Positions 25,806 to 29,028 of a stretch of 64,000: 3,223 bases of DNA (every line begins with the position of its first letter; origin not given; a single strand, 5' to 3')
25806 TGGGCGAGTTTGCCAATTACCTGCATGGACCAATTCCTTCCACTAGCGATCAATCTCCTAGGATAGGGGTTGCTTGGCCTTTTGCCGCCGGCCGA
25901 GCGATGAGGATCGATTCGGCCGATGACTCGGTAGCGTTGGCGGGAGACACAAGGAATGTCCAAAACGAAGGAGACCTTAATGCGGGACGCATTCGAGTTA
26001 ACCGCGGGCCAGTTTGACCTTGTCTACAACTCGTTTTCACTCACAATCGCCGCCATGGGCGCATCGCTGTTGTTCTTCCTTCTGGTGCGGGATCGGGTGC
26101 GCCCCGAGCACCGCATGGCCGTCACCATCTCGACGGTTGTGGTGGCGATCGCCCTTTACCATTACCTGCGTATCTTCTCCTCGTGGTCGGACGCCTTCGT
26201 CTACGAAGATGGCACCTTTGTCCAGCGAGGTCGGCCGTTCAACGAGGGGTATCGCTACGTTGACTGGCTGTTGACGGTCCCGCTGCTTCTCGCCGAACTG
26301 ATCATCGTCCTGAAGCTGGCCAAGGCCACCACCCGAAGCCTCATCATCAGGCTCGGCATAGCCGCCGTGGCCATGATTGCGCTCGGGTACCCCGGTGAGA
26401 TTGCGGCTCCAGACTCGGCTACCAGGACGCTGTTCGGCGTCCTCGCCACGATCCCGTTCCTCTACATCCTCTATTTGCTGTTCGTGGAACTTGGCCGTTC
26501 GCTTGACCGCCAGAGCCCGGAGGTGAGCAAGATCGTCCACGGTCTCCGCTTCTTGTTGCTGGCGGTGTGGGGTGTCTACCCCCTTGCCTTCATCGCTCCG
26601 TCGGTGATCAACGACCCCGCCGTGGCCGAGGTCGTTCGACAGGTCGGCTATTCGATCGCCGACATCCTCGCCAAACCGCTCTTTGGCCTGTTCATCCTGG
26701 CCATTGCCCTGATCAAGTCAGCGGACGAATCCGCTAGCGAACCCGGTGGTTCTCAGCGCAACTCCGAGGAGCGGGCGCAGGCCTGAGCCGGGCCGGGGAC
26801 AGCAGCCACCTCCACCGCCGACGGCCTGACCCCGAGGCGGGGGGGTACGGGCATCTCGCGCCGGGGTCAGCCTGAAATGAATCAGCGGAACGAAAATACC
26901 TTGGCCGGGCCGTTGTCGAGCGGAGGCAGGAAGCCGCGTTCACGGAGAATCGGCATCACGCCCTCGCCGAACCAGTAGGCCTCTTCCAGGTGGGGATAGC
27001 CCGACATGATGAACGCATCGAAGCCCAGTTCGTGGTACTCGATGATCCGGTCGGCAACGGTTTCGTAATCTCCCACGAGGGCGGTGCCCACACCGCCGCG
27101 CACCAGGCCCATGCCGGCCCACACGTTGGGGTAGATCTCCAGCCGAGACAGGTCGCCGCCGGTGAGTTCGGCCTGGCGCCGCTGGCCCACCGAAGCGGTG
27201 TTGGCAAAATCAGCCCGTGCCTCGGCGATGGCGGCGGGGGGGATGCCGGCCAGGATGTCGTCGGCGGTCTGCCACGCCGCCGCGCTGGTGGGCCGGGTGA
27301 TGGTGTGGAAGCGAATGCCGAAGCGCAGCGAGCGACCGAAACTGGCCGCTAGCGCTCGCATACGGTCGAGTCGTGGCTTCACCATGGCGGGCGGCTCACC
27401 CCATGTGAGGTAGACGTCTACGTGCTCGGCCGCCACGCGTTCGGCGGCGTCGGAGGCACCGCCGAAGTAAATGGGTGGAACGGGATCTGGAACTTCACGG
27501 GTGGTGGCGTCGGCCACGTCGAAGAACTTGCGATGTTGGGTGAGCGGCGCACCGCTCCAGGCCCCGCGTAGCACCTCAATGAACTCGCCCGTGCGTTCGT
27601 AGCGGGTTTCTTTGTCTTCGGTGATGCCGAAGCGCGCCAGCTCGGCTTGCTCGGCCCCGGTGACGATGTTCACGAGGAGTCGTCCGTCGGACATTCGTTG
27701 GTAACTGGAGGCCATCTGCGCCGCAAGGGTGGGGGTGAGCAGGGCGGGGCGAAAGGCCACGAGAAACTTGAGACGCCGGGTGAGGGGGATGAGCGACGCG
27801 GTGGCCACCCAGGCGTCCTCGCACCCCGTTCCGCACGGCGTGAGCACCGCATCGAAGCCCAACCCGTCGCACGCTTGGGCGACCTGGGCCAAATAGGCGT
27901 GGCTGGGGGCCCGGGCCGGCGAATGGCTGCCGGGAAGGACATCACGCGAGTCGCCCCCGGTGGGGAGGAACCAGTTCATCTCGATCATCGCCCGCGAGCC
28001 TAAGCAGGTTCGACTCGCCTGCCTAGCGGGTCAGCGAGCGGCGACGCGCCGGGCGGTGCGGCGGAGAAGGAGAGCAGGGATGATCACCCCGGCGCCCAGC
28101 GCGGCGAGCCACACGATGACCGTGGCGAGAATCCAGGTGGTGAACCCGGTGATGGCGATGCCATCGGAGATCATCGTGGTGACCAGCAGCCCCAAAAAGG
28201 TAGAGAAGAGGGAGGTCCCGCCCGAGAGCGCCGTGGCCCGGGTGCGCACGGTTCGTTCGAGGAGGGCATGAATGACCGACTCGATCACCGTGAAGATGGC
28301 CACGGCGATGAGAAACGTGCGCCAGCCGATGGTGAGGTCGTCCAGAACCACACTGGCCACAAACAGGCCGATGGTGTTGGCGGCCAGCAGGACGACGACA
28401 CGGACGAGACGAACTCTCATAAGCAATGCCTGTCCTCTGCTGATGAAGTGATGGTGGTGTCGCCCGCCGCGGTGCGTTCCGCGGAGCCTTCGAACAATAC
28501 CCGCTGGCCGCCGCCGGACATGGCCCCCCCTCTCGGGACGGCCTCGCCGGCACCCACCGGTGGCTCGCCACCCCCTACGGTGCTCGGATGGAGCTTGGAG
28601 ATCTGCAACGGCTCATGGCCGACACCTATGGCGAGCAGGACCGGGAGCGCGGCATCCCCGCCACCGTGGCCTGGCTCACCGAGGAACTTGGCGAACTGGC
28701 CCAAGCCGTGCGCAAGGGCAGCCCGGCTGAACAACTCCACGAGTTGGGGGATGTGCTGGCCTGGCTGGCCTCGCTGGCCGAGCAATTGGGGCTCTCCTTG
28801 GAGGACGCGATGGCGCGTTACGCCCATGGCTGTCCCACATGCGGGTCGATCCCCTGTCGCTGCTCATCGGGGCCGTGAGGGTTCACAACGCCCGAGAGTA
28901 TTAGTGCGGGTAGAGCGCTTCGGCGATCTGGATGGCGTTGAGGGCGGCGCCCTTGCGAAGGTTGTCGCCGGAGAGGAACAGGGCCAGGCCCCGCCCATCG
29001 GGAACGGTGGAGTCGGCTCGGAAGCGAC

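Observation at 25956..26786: Type-1 rhodopsin with DTE proton-pump motif, green-tuning Leu, and Gly at the carotenoid-antenna position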

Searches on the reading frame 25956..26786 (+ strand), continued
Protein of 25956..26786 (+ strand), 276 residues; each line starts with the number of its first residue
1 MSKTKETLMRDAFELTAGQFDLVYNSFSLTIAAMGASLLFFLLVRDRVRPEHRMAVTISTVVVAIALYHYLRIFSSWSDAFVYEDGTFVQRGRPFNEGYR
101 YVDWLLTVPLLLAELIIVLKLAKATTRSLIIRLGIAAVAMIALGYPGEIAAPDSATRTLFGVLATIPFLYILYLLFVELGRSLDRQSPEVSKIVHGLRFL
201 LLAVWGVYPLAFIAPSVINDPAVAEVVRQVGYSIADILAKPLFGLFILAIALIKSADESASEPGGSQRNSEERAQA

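Call 14: find_encoding_contigs(protein=window:25980-26786:+, flank=10000, max_places=6)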
Protein window:25980-26786:+ (268 aa): 7 contigs read that carry it; 6 places shown.
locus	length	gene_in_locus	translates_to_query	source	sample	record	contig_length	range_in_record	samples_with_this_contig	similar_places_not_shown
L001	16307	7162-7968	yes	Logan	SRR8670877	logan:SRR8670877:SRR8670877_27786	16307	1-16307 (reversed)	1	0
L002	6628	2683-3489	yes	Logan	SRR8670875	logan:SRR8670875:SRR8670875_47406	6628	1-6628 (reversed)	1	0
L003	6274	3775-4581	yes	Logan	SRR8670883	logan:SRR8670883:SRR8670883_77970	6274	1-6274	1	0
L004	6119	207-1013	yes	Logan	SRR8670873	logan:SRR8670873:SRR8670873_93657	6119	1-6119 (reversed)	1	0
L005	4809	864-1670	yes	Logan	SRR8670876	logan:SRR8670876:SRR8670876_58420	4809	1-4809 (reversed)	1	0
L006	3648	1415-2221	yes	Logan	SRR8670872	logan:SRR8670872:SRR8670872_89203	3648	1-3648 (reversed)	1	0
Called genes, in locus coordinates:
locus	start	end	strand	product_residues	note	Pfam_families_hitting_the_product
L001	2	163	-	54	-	?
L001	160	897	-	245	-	PF00293:NUDIX (faint)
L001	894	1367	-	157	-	PF04186:FxsA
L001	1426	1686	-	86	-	PF02467:Whib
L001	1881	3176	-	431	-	PF24961:NfeD_membrane, PF01957:NfeD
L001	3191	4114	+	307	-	PF01656:CbiA (weak), PF02374:ArsA_ATPase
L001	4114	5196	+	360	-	PF10609:ParA (faint), PF01656:CbiA, PF02374:ArsA_ATPase, PF13614:AAA_31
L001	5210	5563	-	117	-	PF01740:STAS, PF13466:STAS_2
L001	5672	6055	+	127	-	PF00072:Response_reg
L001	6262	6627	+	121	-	PF13564:DoxX_2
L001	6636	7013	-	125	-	PF13564:DoxX_2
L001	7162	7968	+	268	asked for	PF01036:Bac_rhodopsin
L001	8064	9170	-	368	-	PF00296:Bac_luciferase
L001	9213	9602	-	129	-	-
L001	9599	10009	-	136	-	-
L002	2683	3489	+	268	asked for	PF01036:Bac_rhodopsin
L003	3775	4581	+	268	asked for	PF01036:Bac_rhodopsin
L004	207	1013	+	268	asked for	PF01036:Bac_rhodopsin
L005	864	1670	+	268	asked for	PF01036:Bac_rhodopsin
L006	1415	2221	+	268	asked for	PF01036:Bac_rhodopsin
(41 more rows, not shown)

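Call 17: find_related_loci(query=window:25980-26783:+, collection=genome_contigs, flank=10000)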
Query window:25980-26783:+ (268 aa) in genome_contigs; peptide patterns used: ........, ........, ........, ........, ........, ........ (x = any residue, [..] = any of these).
600 stretches matched a pattern (row limit reached: there are more); 499 encode a relative of the query (tblastn E <= 1e-3); the best 80 are kept; 80 distinct loci.
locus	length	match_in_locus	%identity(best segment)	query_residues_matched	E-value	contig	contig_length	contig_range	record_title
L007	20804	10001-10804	93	1-268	7e-164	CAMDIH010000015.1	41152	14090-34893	MAG: Candidatus Microthrix parvicella RN1 isolate TH-08apr19-254 genome assembly, contig: TH-08apr19-C2310, whole genome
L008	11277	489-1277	73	1-261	2e-128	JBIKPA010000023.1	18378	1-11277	MAG: Microthrixaceae bacterium isolate ME2015-03-07_3300042541_group6_bin140 Rohwer_bin111_scaffold_1462_c1, whole genom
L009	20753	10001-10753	72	1-251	6e-118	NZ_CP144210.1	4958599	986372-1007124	Pengzhenrongella phosphoraccumulans strain M0-14 chromosome, complete genome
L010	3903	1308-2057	71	7-257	2e-119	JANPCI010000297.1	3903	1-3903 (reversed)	MAG: Actinomycetes bacterium isolate VAR_78_metabat_524 VAR_78_k141_2707653, whole genome shotgun sequence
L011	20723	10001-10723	74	7-247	7e-117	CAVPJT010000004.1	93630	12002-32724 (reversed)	MAG: Ilumatobacteraceae bacterium isolate MFD09964.bin.3.150 genome assembly, contig: contig_126, whole genome shotgun s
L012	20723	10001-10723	73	7-247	3e-116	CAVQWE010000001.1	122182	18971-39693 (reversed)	MAG: Ilumatobacteraceae bacterium isolate MFD09964.bin.1.96 genome assembly, contig: contig_128, whole genome shotgun se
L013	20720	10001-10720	72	7-247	6e-114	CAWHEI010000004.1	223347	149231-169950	MAG: Ilumatobacteraceae bacterium isolate MFD00905.bin.1.257 genome assembly, contig: contig_22317, whole genome shotgun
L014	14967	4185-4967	65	7-267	1e-113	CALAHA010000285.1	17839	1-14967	MAG TPA_asm: uncultured Ilumatobacter sp. isolate ERR2206764_bin.78_CONCOCT_v1.1_MAG genome assembly, contig: ERZ887942.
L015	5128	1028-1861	67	1-268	1e-113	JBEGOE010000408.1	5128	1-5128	MAG: Actinomycetota bacterium isolate NASQAN2016_178_B_bin.3 scaffold_144980, whole genome shotgun sequence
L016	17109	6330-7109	65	7-267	9e-113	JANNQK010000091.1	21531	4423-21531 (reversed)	MAG: Actinomycetes bacterium isolate SOY_31_metabat_454 SOY_31_k141_848682, whole genome shotgun sequence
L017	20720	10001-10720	71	7-247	2e-112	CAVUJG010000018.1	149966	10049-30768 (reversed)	MAG: Ilumatobacteraceae bacterium isolate MFD01721.bin.3.271 genome assembly, contig: contig_428, whole genome shotgun s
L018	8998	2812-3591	64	7-267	2e-112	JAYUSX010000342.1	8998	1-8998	MAG: Actinomycetota bacterium isolate GL119_DN_concoct_136 GL119_DN_concoct_136_341, whole genome shotgun sequence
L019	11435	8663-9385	73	7-247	2e-111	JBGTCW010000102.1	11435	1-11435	MAG: Ilumatobacteraceae bacterium isolate JTS-RE129 k141_10992533, whole genome shotgun sequence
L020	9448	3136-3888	68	7-259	4e-110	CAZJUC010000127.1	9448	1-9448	MAG TPA_asm: uncultured Ilumatobacteraceae bacterium isolate binchicken_co13_440 genome assembly, contig: NODE_11759_len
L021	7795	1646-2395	67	7-257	4e-110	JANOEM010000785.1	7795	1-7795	MAG: Actinomycetes bacterium isolate SOY_65_metabat_270 SOY_65_k141_433986, whole genome shotgun sequence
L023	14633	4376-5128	67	7-259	8e-110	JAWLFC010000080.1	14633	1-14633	MAG: Ilumatobacteraceae bacterium isolate 21BLK6-1.bin.114 NODE_3730_length_14633_cov_14.850626, whole genome shotgun se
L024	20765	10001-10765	70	7-262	9e-110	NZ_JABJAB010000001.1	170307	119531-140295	MAG: Ilumatobacter sp. isolate SI073_bin179 k141_19130, whole genome shotgun sequence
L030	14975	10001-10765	67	7-261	6e-106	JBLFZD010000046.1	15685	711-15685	MAG: Ilumatobacter sp. isolate 3300053784_11 Ga0535638_0004471, whole genome shotgun sequence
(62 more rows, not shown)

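Call 22: find_encoding_contigs(protein=P0002, flank=10000, max_places=2)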
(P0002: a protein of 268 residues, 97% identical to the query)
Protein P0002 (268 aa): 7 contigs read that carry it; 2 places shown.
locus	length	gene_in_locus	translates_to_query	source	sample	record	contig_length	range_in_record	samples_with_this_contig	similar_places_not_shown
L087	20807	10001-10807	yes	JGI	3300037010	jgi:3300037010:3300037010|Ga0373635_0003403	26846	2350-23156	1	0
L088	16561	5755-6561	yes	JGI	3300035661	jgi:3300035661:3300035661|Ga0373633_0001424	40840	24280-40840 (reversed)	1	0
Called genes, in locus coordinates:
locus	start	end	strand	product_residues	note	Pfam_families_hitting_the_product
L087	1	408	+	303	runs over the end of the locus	-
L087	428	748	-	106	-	PF01521:Fe-S_biosyn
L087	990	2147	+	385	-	PF01883:FeS_assembly_P, PF00142:Fer4_NifH (faint), PF01656:CbiA, PF09140:MipZ (weak), PF10609:ParA, PF13614:AAA_31 (weak)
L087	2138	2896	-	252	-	PF00753:Lactamase_B, PF17778:WHD_BLACT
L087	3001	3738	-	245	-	-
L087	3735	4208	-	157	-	PF04186:FxsA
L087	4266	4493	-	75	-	PF02467:Whib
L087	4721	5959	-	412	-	PF24961:NfeD_membrane, PF01957:NfeD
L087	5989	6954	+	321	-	PF02374:ArsA_ATPase (weak), PF01656:CbiA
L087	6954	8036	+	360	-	PF10609:ParA (faint), PF01656:CbiA, PF02374:ArsA_ATPase, PF13614:AAA_31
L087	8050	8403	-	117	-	PF01740:STAS, PF13466:STAS_2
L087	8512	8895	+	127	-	PF00072:Response_reg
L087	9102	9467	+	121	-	PF13564:DoxX_2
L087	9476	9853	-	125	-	PF13564:DoxX_2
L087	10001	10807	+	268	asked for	PF01036:Bac_rhodopsin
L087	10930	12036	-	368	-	PF00296:Bac_luciferase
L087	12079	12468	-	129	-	-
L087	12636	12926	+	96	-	PF01503:PRA-PH (weak), PF03819:MazG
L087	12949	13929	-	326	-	PF01118:Semialdhyde_dh, PF02774:Semialdhyde_dhC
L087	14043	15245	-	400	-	PF00696:AA_kinase, PF01842:ACT, PF22468:ACT_9, PF13840:ACT_7, PF22468:ACT_9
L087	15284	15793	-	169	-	PF13560:HTH_31, PF01381:HTH_3 (faint), PF21179:BldD-like_C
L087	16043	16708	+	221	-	PF00160:Pro_isomerase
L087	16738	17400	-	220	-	PF03575:Peptidase_S51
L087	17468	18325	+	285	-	PF02737:3HCDH_N, PF00725:3HCDH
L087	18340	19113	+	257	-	PF23441:SDR (faint), PF00106:adh_short, PF08659:KR, PF13561:adh_short_C2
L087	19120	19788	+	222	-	PF03588:Leu_Phe_trans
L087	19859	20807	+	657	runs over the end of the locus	PF01642:MM_CoA_mutase, PF02310:B12-binding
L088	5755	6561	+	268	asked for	PF01036:Bac_rhodopsin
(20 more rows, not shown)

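Call 23: find_encoding_contigs(protein=P0035, flank=10000, max_places=1)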
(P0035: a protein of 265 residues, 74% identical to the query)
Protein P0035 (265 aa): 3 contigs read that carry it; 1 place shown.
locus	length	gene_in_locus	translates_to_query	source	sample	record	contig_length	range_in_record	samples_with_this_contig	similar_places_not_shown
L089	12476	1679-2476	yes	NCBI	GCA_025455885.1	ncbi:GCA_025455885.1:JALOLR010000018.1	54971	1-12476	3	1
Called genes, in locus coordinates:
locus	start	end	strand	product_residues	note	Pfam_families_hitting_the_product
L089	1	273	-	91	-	?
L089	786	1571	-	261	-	PF12728:HTH_17, PF02607:B12-binding_2, PF02310:B12-binding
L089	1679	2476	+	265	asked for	PF01036:Bac_rhodopsin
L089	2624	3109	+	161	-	PF13474:SnoaL_3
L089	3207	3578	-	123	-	PF10013:DUF2256, PF11625:DUF3253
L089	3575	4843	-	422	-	PF03441:FAD_binding_7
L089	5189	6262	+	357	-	PF06742:DUF1214 (faint), PF06863:DUF1254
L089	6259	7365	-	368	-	PF02661:Fic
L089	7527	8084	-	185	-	PF06897:DUF1269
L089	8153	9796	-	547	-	PF02696:SelO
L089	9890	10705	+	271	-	PF00378:ECH_1, PF16113:ECH_2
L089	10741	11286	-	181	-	PF01047:MarR, PF12802:MarR_2, PF13463:HTH_27 (weak)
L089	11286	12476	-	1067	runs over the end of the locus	PF02310:B12-binding, PF03308:MeaB, PF01642:MM_CoA_mutase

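Call 24: find_encoding_contigs(protein=P0073, flank=10000, max_places=1)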
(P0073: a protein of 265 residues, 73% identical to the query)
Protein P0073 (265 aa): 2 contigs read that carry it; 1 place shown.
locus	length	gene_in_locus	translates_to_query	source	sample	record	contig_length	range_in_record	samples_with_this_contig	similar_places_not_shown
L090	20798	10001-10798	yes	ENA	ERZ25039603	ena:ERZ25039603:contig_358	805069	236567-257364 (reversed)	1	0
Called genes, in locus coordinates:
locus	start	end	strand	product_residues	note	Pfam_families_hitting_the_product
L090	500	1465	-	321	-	PF12705:PDDEXK_1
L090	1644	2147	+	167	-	-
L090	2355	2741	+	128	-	PF00903:Glyoxalase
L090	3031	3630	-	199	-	PF11716:MDMPI_N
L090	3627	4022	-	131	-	PF07883:Cupin_2 (weak)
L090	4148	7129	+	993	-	PF00486:Trans_reg_C, PF03704:BTAD, PF13191:AAA_16 (weak), PF13401:AAA_22 (weak), PF25872:HTH_77 (weak)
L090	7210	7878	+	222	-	PF01596:Methyltransf_3, PF13578:Methyltransf_24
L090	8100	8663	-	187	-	PF02469:Fasciclin (faint)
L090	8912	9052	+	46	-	-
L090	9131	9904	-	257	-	PF12728:HTH_17, PF02607:B12-binding_2, PF02310:B12-binding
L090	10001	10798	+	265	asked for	PF01036:Bac_rhodopsin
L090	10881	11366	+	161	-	PF13474:SnoaL_3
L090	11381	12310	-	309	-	PF00296:Bac_luciferase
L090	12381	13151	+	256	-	PF00106:adh_short, PF08659:KR, PF01370:Epimerase (weak), PF13561:adh_short_C2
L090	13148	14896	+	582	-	PF00496:SBP_bac_5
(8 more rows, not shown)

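Call 39: search_protein_families(library=pfam, proteins=[L020:2217-3005:-, L024:8026-9066:+, L023:5738-6718:+, L030:6814-8061:+, L089:2624-3109:+], max_evalue=0.001)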
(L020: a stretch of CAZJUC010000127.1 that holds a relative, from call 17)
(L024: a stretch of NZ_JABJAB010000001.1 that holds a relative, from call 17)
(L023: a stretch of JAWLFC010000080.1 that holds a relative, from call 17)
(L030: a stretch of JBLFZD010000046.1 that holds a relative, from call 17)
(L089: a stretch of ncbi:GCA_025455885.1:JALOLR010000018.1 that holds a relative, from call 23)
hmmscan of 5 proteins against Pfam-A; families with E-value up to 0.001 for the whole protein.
L020:2217-3005:- (262 aa): 4 families
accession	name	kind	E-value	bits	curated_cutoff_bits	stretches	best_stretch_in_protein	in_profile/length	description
PF02310.24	B12-binding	-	6.2e-13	49.1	32.1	1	155-245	2-94/121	B12 binding domain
PF02607.22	B12-binding_2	-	1.9e-11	44.5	23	1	72-141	2-70/74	B12 binding domain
PF12728.13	HTH_17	-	2.2e-08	34.7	27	1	6-47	2-43/51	Helix-turn-helix domain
PF13384.12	HTH_23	-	0.00075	19.7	24.6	0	9-27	21-39/50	Homeodomain-like domain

L024:8026-9066:+ (346 aa): 1 family
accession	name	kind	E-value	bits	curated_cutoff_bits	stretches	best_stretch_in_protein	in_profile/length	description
PF15461.11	BCD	-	2.6e-48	165.4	28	1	58-331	1-266/267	Beta-carotene 15,15'-dioxygenase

L023:5738-6718:+ (326 aa): 1 family
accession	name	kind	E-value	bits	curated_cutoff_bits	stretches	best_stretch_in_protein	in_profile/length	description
PF05721.19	PhyH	-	1.4e-12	48.8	22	1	49-230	3-211/213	Phytanoyl-CoA dioxygenase (PhyH)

L030:6814-8061:+ (415 aa): 2 families
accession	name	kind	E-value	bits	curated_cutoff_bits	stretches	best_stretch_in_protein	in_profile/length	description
PF05834.18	Lycopene_cycl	-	1.8e-48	166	23.4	1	21-399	1-379/380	Lycopene cyclase protein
PF01266.30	DAO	-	2.8e-07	30.8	27.9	1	21-77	1-55/353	FAD dependent oxidoreductase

L089:2624-3109:+ (161 aa): 3 families
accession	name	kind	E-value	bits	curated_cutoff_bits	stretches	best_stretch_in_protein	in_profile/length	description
PF13474.12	SnoaL_3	-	9.5e-10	39.3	22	1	33-149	10-119/121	SnoaL-like domain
PF14534.12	DUF4440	-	0.00014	22.7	25.2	1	30-140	7-106/107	Domain of unknown function (DUF4440)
PF12680.13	SnoaL_2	-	0.00016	22.7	27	1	32-130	5-92/102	SnoaL-like domain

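Call 54: predict_structure(alignment_id=A1)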
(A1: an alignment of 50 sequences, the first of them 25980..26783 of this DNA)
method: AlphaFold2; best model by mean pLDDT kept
length: 268 residues; sequences in the alignment: 50
mean_pLDDT: 91.1   pTM: 0.86
mean pLDDT of the five models: 91.1, 89.4, 88.4, 86.3, 85.1
residues with pLDDT >= 90: 221; 70-90: 28; 50-70: 6; < 50: 13
segments of 3 or more residues with pLDDT < 50: 255-261, 263-265
pLDDT, mean of each block of 10 residues (from residue 1): 81 98 98 96 95 98 97 95 91 95 96 91 97 94 92 94 94 89 94 90 90 95 96 97 94 57 47
secondary structure, 60 per line:
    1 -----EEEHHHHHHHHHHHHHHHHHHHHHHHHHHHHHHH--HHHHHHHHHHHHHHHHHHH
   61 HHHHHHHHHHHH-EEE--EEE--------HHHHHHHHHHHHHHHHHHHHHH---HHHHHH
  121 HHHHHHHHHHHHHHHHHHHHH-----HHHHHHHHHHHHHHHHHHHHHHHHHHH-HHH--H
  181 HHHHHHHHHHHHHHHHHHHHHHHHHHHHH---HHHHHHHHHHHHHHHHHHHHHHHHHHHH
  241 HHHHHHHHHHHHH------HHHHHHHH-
elements in order: E6-8 H9-39 H42-72 E74-76 E79-81 H90-111 H115-141 H147-173 H180-209 H213-253 H260-267

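Call 57: fold_search(model_id=the predicted structure, library=pdb)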
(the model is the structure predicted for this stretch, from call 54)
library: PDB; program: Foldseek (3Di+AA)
matches with E <= 10: 1331; with E <= 0.001: 333
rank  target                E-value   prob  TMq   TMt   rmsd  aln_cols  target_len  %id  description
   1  9wfa                  6.6e-21  1.00  0.88  0.96   1.3       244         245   51  Cryo-EM structure of psXR (released 2026-03-18)
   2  5azd_B                8.7e-21  1.00  0.87  0.93   1.6       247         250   49  Crystal structure of thermophilic rhodopsin. (released 2016-04-27)
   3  6nwd                  9.1e-21  1.00  0.88  0.95   1.4       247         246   53  X-ray Crystallographic structure of Gloeobacter rhodopsin (released 2019-08-14)
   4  5azd_A                1.0e-20  1.00  0.87  0.93   1.5       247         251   49  Crystal structure of thermophilic rhodopsin. (released 2016-04-27)
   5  7ytb_A                2.4e-20  1.00  0.87  0.93   2.3       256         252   48  Crystal structure of Kin4B8 (released 2023-03-15)
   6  3ddl_A                2.5e-20  1.00  0.86  0.91   2.1       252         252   48  Crystallographic Structure of Xanthorhodopsin, a Light-Driven Ion Pump with Dual Chromophore (released 2008-10-14)
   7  5azd_D                2.8e-20  1.00  0.87  0.93   1.6       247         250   49  Crystal structure of thermophilic rhodopsin. (released 2016-04-27)
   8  8i2z                  2.8e-20  1.00  0.87  0.92   2.3       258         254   47  Cryo-EM structure of the zeaxanthin-bound kin4B8 (released 2023-03-29)
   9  7ytb_B                3.6e-20  1.00  0.88  0.92   1.7       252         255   48  Crystal structure of Kin4B8 (released 2023-03-15)
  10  3ddl_B                7.3e-20  1.00  0.85  0.91   1.9       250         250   48  Crystallographic Structure of Xanthorhodopsin, a Light-Driven Ion Pump with Dual Chromophore (released 2008-10-14)
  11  5azd_C                1.5e-19  1.00  0.86  0.92   1.6       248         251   49  Crystal structure of thermophilic rhodopsin. (released 2016-04-27)
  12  9hfk_A                9.7e-19  1.00  0.82  0.87   3.3       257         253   52  Cryo-EM structure of the freshwater actinorhodopsin, Rhodoluna lacicola (RlActR) (released 2026-03-18)
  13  7vgv_B                1.3e-14  1.00  0.87  0.89   1.4       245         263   31  Anion free form of light-driven chloride ion-pumping rhodopsin, NM-R3, structure determined by serial femtosecond crys (released 2022-02-16)
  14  9jox_A                2.4e-14  1.00  0.87  0.89   1.4       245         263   31  Cryo-EM structure of the light-driven chloride ion-pumping rhodopsin, NM-R3 (released 2025-07-30)
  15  6rf5                  2.4e-14  1.00  0.85  0.85   1.9       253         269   25  Crystal structure of the light-driven sodium pump KR2 in the monomeric form, pH 6.0 (released 2019-04-24)
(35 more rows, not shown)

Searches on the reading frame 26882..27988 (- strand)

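Call 8: search_protein_families(library=pfam, proteins=[window:26882-27988:-], max_evalue=0.001)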
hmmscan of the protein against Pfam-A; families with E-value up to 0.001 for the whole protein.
window:26882-27988:- (368 aa): 1 family
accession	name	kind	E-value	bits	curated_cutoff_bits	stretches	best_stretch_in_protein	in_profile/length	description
PF00296.26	Bac_luciferase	-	4.7e-68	230.3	27.9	1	5-324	4-313/314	Luciferase-like monooxygenase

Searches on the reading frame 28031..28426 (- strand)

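Call 8: search_protein_families(library=pfam, proteins=[window:28031-28426:-], max_evalue=0.001)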
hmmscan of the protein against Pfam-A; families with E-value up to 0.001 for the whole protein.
window:28031-28426:- (131 aa): 1 family
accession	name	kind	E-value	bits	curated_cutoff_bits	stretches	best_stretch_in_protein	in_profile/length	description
PF04020.18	Phage_holin_4_2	-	0.00032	21.7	28.8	1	9-108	2-102/105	Mycobacterial 4 TMS phage holin, superfamily IV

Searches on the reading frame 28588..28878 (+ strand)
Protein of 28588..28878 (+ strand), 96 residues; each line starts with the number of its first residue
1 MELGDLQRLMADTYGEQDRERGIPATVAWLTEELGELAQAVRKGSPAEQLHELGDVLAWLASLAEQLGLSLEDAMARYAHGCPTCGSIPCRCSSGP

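Call 8: search_protein_families(library=pfam, proteins=[window:28588-28878:+], max_evalue=0.001)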
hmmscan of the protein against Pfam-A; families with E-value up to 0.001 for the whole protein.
window:28588-28878:+ (96 aa): 2 families
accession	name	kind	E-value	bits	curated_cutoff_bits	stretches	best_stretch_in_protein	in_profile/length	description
PF03819.22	MazG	-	2.3e-10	41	22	1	25-78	5-62/74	MazG nucleotide pyrophosphohydrolase domain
PF01503.22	PRA-PH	-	5.6e-06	27.1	21.3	1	26-76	30-80/86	Phosphoribosyl-ATP pyrophosphohydrolase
